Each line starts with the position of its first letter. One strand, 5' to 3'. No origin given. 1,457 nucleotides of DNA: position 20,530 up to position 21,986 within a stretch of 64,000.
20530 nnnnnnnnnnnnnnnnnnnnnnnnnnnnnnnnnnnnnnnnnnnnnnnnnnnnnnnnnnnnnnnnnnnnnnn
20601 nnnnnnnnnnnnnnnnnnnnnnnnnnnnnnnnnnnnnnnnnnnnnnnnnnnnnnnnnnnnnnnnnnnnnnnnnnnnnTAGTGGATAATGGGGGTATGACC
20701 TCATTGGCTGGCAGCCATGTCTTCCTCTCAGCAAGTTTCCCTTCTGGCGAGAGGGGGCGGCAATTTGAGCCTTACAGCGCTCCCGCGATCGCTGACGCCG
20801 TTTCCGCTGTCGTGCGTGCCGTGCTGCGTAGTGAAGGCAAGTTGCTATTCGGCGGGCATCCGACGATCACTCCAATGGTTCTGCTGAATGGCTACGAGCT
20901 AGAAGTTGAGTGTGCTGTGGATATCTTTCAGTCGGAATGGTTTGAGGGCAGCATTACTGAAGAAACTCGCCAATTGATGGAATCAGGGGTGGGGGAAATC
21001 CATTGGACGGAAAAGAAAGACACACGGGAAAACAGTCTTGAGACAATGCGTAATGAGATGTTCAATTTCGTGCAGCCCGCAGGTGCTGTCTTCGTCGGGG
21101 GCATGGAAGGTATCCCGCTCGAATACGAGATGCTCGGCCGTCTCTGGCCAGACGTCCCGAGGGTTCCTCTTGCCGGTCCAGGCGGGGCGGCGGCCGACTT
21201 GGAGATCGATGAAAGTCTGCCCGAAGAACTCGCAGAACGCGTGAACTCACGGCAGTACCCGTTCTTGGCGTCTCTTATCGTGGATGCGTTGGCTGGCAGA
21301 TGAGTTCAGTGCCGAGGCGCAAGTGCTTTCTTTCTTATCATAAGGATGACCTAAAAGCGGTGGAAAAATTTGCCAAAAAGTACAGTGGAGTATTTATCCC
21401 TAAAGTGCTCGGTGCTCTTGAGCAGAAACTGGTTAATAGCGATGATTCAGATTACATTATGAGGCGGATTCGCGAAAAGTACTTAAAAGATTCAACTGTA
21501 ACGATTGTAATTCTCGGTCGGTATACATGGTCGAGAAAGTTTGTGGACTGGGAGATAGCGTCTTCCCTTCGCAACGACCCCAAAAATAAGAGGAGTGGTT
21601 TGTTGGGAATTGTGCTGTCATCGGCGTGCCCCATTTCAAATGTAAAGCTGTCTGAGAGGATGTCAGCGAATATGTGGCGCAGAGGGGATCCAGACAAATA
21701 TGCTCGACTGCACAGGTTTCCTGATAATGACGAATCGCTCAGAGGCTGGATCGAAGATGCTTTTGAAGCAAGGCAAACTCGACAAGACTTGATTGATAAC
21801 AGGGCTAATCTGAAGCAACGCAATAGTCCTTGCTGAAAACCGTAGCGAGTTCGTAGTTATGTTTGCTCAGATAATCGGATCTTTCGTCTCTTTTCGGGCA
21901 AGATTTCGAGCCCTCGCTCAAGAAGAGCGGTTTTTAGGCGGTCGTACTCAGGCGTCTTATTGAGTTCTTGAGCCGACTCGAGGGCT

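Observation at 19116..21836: Four-gene TIR-like / TIR / SLOG-like / TIR-like operon with no recognisable effector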

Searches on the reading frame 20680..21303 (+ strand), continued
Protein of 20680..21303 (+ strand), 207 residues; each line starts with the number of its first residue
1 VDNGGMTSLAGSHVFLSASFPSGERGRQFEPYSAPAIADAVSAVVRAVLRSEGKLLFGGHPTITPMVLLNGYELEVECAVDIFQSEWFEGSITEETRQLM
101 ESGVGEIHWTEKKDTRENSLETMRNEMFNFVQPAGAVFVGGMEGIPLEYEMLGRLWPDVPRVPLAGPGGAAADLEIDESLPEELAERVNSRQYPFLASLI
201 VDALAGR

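Call 44: list_cluster_members(proteins=[P0121, window:20695-21303:+, window:21300-21836:+, window:19116-19493:+, window:21857-25234:-])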
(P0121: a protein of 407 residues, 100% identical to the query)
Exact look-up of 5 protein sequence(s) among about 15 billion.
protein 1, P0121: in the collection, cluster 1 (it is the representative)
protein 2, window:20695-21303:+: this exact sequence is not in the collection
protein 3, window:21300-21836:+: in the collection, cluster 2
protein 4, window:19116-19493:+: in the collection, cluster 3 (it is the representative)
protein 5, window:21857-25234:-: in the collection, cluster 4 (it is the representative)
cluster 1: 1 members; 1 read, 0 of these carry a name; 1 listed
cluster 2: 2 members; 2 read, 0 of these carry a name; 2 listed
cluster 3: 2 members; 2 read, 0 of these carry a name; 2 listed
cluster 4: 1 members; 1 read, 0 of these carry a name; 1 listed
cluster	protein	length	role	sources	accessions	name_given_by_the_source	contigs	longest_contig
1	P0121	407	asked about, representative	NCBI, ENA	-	-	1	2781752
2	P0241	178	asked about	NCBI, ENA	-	-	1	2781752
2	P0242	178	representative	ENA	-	-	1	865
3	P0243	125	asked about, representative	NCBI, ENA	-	-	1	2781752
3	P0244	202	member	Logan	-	-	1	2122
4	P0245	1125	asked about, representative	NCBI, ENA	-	-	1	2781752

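Call 68: search_dna_similar(query=L066:9992-10561:+, collection=plasmids, mode=protein, max_rows=10)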
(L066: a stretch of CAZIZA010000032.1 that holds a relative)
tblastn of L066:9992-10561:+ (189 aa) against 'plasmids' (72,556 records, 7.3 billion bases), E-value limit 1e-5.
Records with a match: 29; places in all: 30; records where one place covers at least 80% of the query: 29.
Best place of each record, by identity: 80-90% 11; 60-80% 2; <60% 16.
By first word of the organism name: Klebsiella 4; Sphingobium 4; Rhizobium 4; Citrobacter 2; Enterobacter 2; Sulfitobacter 2; Escherichia 1; Serratia 1; Pantoea 1; Cupriavidus 1; and 7 more.
By predicted mobility (MOB-suite, as given by PLSDB): conjugative 18; non-mobilizable 7; mobilizable 4.
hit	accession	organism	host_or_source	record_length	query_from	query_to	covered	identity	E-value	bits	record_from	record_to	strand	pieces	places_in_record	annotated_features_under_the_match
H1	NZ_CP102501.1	Citrobacter youngae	Homo sapiens,Blood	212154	1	186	98%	89.8%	2e-108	347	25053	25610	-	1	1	hypothetical protein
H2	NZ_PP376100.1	Klebsiella pneumoniae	-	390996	1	186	98%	89.8%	2e-108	347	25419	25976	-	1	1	hypothetical protein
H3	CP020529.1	Enterobacter cloacae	Homo sapiens,human,blood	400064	1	186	98%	89.8%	2e-108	347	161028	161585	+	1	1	hypothetical protein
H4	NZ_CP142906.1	Citrobacter freundii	cell culture,Hospital sewage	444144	1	186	98%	89.8%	2e-108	347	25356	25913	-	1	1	hypothetical protein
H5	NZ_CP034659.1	Escherichia coli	cell culture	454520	1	186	98%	89.8%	2e-108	347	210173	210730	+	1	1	hypothetical protein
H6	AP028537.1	Serratia marcescens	Homo sapiens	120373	1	189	100%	87.3%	4e-108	346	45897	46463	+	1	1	hypothetical protein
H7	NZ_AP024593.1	Klebsiella variicola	-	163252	1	189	100%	87.3%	4e-108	346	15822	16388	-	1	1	hypothetical protein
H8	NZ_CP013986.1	Klebsiella variicola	single cell,soil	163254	1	189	100%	87.3%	4e-108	346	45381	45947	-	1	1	hypothetical protein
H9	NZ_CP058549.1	Klebsiella pneumoniae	Manis javanica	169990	1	189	100%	87.3%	4e-108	346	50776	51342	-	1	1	hypothetical protein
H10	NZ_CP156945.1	Enterobacter hormaechei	Homo sapiens,Tissue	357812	1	189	100%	87.3%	3e-107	343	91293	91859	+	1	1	hypothetical protein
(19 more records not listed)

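Call 86: search_solved_structures(query=A1, max_evalue=10, show_alignments=3)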
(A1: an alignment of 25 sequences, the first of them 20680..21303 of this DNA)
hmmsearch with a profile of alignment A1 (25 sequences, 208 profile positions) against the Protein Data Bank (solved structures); distinct sequences matched with E-value up to 10: 10.
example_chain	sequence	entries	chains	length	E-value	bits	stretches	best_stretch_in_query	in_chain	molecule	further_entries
3x0x_A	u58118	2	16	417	0.094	15.1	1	38-91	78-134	DszC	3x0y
4doy_A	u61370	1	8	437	0.098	15.1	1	38-91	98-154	Dibenzothiophene desulfurization enzyme C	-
4jek_A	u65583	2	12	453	0.1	15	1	38-91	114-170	Dibenzothiophene desulfurization enzyme C | DszC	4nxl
1jpu_A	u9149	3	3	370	0.32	13.4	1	29-60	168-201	glycerol dehydrogenase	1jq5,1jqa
7y1c_Y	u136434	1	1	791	0.54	12.7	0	8-42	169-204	phage tail tubular protein B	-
4gec_A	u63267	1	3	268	1.3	11.5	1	132-186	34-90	2-succinyl-6-hydroxy-2,4-cyclohexadiene-1-carboxylate synthase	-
4gdm_A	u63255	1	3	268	1.3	11.4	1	132-186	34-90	2-succinyl-6-hydroxy-2,4-cyclohexadiene-1-carboxylate synthase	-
4geg_A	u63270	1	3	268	1.3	11.4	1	132-186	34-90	2-succinyl-6-hydroxy-2,4-cyclohexadiene-1-carboxylate synthase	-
4mxd_A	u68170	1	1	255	1.3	11.4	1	132-186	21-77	2-succinyl-6-hydroxy-2,4-cyclohexadiene-1-carboxylate synthase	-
4myd_A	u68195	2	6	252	1.3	11.4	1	132-186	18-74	2-succinyl-6-hydroxy-2,4-cyclohexadiene-1-carboxylate synthase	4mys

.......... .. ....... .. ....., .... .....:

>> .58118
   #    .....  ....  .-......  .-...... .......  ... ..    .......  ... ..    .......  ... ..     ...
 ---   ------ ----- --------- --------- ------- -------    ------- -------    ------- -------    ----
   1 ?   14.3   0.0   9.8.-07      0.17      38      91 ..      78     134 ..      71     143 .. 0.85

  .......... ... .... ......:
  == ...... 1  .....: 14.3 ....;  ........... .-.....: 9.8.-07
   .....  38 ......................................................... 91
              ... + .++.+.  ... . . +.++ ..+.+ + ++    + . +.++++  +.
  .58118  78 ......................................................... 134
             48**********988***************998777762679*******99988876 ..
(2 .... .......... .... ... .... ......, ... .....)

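Call 89: search_protein_families(library=padloc, proteins=[L066:7142-8764:+, L066:9992-10561:+, L045:11263-11679:-, L045:10756-11253:-, L040:10861-11523:-, L040:12045-13085:-, L040:13611-14702:-, L040:13060-13614:-, L038:11143-11586:-, L066:6485-7084:+], max_evalue=0.001)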
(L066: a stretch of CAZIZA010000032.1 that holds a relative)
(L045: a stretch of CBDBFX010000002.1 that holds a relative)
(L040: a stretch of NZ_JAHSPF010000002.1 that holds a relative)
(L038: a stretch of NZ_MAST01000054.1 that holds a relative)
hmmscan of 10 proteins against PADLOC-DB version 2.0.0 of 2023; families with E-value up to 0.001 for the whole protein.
L066:7142-8764:+ (540 aa): 4 families
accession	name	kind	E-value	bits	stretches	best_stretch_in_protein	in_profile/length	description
PDLC00758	Effector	-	2.1e-83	278.4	1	228-531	4-322/331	Phospholipase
PDLC00757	Effector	-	8.3e-81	269.9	1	226-533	6-317/331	Phospholipase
PDLC00756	Effector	-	1e-36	124.6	1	283-528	2-256/280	Phospholipase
PDLC00755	Effector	-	7.6e-27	92.2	1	225-440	6-216/311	Phospholipase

L066:9992-10561:+ (189 aa): 0 families

L045:11263-11679:- (138 aa): 4 families
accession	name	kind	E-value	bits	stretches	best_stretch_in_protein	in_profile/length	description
PDLC04686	PDC-M50A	-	1.1e-29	101.4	1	6-133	3-129/134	-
PDLC04687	PDC-M50A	-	3.6e-28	96.4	1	4-133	8-137/144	-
PDLC04685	PDC-M50A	-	5.3e-22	76.4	1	6-133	3-126/130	-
PDLC04684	PDC-M50A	-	8.7e-18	63.3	1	5-134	11-138/159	-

L045:10756-11253:- (165 aa): 4 families
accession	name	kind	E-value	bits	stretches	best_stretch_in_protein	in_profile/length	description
PDLC00433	ThsB1|ThsB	-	1.6e-69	231.2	1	1-164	1-163/164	TIR-like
PDLC04688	PDC-M50B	-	9e-67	222.3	1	1-164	1-161/162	-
PDLC00431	ThsB1|ThsB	-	5e-58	194.1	1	1-163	1-161/162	TIR-like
PDLC00418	ThsB1|ThsB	-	9.8e-07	26.7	1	44-103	48-107/155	TIR-like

L040:10861-11523:- (220 aa): 0 families

L040:12045-13085:- (346 aa): 0 families

L040:13611-14702:- (363 aa): 0 families

L040:13060-13614:- (184 aa): 0 families

L038:11143-11586:- (147 aa): 1 family
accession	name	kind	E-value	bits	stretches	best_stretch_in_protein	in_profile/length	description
PDLC00441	ThsC2|ThsC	-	1.7e-16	58.4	1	6-112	9-114/148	HIT family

L066:6485-7084:+ (199 aa): 3 families
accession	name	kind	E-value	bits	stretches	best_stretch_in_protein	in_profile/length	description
PDLC00431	ThsB1|ThsB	-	8.5e-55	183.6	1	1-198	1-161/162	TIR-like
PDLC04688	PDC-M50B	-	1.4e-50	169.7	1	1-194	1-156/162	-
PDLC00433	ThsB1|ThsB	-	3.9e-31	106.3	1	1-126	1-120/164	TIR-like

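Call 90: search_protein_representatives(alignment_id=A1)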
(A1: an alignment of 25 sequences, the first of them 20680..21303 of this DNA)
Query: 25 sequences, 208 profile positions. Proteins with E-value up to 0.001 (for the whole library): 1299; up to 1e-10: 846; up to 1e-30: 178. The best 150 are listed.
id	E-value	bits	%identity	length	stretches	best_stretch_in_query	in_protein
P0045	3.8e-92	323.5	-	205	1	1-202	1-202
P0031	6.5e-92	322.8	-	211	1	1-205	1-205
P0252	9.9e-73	260.1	-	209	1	2-203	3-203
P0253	1.5e-71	256.2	-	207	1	1-201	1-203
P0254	1.7e-71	256.1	-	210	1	1-204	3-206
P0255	5.1e-69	248.0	-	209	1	4-197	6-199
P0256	5.6e-69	247.8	-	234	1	1-149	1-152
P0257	9.1e-69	247.2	-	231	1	44-202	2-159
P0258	2.9e-66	239.0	-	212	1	2-204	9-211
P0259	2.6e-64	232.6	-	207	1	1-204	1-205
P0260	6.8e-58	211.7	-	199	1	1-203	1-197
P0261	2.5e-56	206.5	-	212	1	1-203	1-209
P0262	1.2e-55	204.3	-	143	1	64-202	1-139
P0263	1.9e-55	203.6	-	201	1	1-200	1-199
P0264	6.5e-55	201.9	-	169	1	8-169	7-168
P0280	4.1e-46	173.2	-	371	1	4-204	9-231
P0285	8.0e-44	165.7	-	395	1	3-172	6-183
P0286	1.9e-43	164.4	-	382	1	3-199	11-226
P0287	2.8e-43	163.9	-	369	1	3-172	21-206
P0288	4.2e-43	163.3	-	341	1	3-205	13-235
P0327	5.7e-37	143.3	-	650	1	8-206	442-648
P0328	7.7e-37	142.9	-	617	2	3-173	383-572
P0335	2.6e-36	141.1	-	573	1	6-171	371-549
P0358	1.2e-34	135.7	-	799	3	106-197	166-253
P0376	2.0e-33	131.7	-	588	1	8-197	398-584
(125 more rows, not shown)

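Call 91: search_protein_families(library=pfam, proteins=[P0280, P0285, P0286, P0287, P0288, P0327, P0328, P0335, P0358, P0376], max_evalue=0.001)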
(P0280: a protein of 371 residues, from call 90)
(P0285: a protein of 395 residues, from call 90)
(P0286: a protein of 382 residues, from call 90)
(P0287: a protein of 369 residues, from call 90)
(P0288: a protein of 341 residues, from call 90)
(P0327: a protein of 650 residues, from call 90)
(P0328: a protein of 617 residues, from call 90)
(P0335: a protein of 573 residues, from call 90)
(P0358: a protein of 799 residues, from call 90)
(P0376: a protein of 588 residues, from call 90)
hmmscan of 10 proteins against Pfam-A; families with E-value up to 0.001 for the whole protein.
P0280 (371 aa): 4 families
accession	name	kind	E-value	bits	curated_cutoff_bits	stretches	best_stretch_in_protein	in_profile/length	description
PF18180.6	LD_cluster3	-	9.3e-37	126.8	25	1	29-199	2-160/170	SLOG cluster3 family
PF08937.16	ThsB_TIR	-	1.9e-19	70.3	21.2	1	236-334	1-98/100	Thoeris protein ThsB, TIR-like domain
PF13676.11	TIR_2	-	1.2e-06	29.5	28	1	235-341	1-99/122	TIR domain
PF18163.6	LD_cluster2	-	7e-06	26.2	25.3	0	35-61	24-50/264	SLOG cluster2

P0285 (395 aa): 1 family
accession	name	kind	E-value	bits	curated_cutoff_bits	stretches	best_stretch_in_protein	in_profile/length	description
PF18180.6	LD_cluster3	-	4.9e-37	127.7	25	1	26-197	1-162/170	SLOG cluster3 family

P0286 (382 aa): 3 families
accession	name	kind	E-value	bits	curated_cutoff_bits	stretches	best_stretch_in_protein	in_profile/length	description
PF18180.6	LD_cluster3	-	1.2e-36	126.5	25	1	32-187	2-148/170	SLOG cluster3 family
PF18163.6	LD_cluster2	-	4.6e-06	26.8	25.3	0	121-186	130-199/264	SLOG cluster2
PF18185.7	STALD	-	0.00012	22.1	24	0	128-225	102-206/211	Sir2- and TIR-associating SLOG family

P0287 (369 aa): 1 family
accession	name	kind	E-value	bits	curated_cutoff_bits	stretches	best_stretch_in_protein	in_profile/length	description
PF18180.6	LD_cluster3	-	7.6e-33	114.1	25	1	44-222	5-165/170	SLOG cluster3 family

P0288 (341 aa): 2 families
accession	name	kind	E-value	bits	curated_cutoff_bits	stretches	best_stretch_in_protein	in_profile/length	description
PF18180.6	LD_cluster3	-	4.6e-26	92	25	1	40-198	11-156/170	SLOG cluster3 family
PF18163.6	LD_cluster2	-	8.5e-09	35.8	25.3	1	126-207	131-216/264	SLOG cluster2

P0327 (650 aa): 4 families
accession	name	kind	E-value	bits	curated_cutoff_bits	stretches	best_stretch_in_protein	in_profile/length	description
PF18180.6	LD_cluster3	-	1.3e-32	113.3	25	1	457-618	1-158/170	SLOG cluster3 family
PF13676.11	TIR_2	-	8.2e-16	59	28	1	146-222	2-77/122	TIR domain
PF01582.25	TIR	-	2.1e-08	34.6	21.3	1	146-221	5-81/179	TIR domain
PF08937.16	ThsB_TIR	-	0.0004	21.2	21.2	0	182-236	45-99/100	Thoeris protein ThsB, TIR-like domain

P0328 (617 aa): 4 families
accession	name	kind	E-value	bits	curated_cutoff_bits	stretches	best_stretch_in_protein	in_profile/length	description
PF18180.6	LD_cluster3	-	7.9e-30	104.2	25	1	406-586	5-164/170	SLOG cluster3 family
PF13676.11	TIR_2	-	3.7e-17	63.4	28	1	115-203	1-92/122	TIR domain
PF08937.16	ThsB_TIR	-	1.8e-07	31.9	21.2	1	150-206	41-99/100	Thoeris protein ThsB, TIR-like domain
PF01582.25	TIR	-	4.5e-06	27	21.3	1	116-194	5-84/179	TIR domain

P0335 (573 aa): 1 family
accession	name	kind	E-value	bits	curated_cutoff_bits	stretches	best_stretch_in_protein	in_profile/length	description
PF18180.6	LD_cluster3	-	2.5e-28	99.4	25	1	398-553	2-151/170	SLOG cluster3 family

P0358 (799 aa): 4 families
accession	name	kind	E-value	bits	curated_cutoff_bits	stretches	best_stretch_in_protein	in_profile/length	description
PF18180.6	LD_cluster3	-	5.1e-36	124.4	25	3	169-245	85-162/170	SLOG cluster3 family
PF18163.6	LD_cluster2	-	7.7e-19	68.7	25.3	2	658-754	100-196/264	SLOG cluster2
PF00656.27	Peptidase_C14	-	8.9e-18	65.2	21.4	1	258-527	2-232/233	Caspase domain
PF18185.7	STALD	-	1.9e-13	50.8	24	1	698-795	105-208/211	Sir2- and TIR-associating SLOG family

P0376 (588 aa): 2 families
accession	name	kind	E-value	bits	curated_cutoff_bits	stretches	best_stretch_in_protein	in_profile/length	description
PF18180.6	LD_cluster3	-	1.4e-32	113.2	25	1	417-584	7-170/170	SLOG cluster3 family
PF13676.11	TIR_2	-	3.8e-15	56.9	28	1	144-219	1-75/122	TIR domain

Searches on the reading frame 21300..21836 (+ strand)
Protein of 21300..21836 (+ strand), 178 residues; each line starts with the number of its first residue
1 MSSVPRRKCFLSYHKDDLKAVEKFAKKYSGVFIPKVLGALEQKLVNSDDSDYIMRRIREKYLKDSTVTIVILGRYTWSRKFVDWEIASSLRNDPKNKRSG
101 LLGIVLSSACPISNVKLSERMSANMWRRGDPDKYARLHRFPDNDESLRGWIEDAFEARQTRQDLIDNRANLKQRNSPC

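Call 5: search_protein_families(library=pfam, proteins=[window:21300-21836:+], max_evalue=0.1)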
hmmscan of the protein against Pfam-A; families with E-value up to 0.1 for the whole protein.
window:21300-21836:+ (178 aa): 2 families
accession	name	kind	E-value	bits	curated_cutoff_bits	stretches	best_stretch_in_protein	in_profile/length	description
PF08937.16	ThsB_TIR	-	6.1e-16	59.1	21.2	1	10-107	1-96/100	Thoeris protein ThsB, TIR-like domain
PF13676.11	TIR_2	-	0.0012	19.8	28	1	10-137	2-121/122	TIR domain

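Call 6: search_protein_families(library=padloc, proteins=[window:21300-21836:+], max_evalue=0.1)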
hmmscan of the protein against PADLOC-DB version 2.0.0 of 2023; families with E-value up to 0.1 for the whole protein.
window:21300-21836:+ (178 aa): 6 families
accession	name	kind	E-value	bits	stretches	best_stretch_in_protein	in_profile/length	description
PDLC00431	ThsB1|ThsB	-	4.4e-09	35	1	45-158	44-160/162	TIR-like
PDLC04688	PDC-M50B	-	2.4e-07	29.1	1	45-105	45-99/162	-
PDLC00418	ThsB1|ThsB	-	6.7e-06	24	1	7-89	5-88/155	TIR-like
PDLC00433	ThsB1|ThsB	-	2.4e-05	22.4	1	27-106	23-96/164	TIR-like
PDLC00428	ThsB1|ThsB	-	3e-05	22.4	1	48-107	55-122/219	TIR-like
PDLC00429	ThsB1|ThsB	-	0.026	12.6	1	50-91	51-92/167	TIR-like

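Call 8: search_protein_families(library=ncbifam, proteins=[window:21300-21836:+], max_evalue=0.01)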
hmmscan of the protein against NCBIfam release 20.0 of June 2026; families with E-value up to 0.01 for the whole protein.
window:21300-21836:+ (178 aa): 0 families

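Call 34: search_protein_families(library=ncbifam, proteins=[window:21300-21836:+], max_evalue=1)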
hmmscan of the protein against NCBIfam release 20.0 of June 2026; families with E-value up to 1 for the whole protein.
window:21300-21836:+ (178 aa): 1 family
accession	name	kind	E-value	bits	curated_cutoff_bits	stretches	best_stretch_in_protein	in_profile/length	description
NF002513.0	PRK01903.2-4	equivalog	0.051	13.9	240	1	31-77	29-76/118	ribonuclease P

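Call 55: search_solved_structures(query=window:21300-21836:+, max_evalue=10, show_alignments=3)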
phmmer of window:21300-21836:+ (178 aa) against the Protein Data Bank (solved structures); distinct sequences matched with E-value up to 10: 3.
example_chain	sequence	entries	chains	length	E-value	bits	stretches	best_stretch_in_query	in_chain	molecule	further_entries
9b7d_A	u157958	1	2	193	0.041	17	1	48-93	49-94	Putative cyclic ADP-D-ribose synthase ThsB1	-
6lhy_A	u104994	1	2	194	0.043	17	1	48-93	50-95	DUF1863 domain-containing protein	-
4hrv_A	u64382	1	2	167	0.56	13.3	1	62-109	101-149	Putative lipoprotein GNA1162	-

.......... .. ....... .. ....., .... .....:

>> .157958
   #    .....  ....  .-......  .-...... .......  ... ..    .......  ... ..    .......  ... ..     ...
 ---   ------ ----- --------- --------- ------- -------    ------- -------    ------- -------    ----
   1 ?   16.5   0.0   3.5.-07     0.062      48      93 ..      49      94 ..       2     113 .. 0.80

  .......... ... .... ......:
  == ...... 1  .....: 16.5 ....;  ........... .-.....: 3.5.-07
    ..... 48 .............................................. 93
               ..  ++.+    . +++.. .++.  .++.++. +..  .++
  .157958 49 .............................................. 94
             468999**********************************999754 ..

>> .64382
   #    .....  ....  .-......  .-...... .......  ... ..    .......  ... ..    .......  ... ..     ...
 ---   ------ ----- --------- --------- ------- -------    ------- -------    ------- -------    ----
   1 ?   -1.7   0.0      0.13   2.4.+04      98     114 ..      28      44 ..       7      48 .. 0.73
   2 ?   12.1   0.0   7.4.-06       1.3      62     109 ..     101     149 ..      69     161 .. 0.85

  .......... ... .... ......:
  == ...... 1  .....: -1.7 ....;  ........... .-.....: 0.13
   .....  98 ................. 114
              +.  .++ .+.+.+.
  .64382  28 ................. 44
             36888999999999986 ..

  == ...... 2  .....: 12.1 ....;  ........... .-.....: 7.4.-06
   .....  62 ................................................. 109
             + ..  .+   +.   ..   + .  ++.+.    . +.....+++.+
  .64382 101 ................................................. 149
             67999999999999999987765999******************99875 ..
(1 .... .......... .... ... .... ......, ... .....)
